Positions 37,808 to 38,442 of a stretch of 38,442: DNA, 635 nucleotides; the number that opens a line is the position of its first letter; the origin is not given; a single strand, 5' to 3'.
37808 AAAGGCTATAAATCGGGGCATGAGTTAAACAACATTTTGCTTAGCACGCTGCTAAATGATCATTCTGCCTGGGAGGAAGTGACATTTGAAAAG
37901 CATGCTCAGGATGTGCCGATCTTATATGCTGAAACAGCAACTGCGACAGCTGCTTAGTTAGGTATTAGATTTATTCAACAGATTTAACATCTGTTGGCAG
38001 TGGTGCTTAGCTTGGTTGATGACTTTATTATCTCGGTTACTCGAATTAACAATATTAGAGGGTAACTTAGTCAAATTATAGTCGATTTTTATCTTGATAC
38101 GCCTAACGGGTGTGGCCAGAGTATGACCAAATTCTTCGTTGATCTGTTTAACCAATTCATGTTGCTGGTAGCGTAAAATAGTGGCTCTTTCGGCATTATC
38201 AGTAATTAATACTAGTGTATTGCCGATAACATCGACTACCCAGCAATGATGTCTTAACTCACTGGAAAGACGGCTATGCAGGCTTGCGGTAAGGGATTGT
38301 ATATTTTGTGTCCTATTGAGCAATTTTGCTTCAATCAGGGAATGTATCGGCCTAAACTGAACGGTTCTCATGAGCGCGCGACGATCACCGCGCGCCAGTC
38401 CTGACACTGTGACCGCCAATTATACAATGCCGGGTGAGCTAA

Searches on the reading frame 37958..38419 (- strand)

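Call 43: search_protein_families(library=pfam, proteins=[window:37958-38419:-], max_evalue=0.001)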
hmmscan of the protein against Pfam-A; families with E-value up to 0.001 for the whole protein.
window:37958-38419:- (153 aa): 1 family
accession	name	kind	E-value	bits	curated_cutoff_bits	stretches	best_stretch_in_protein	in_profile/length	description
PF05258.17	DciA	-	8.8e-10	39.1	24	1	31-110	12-89/89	Dna[CI] antecedent, DciA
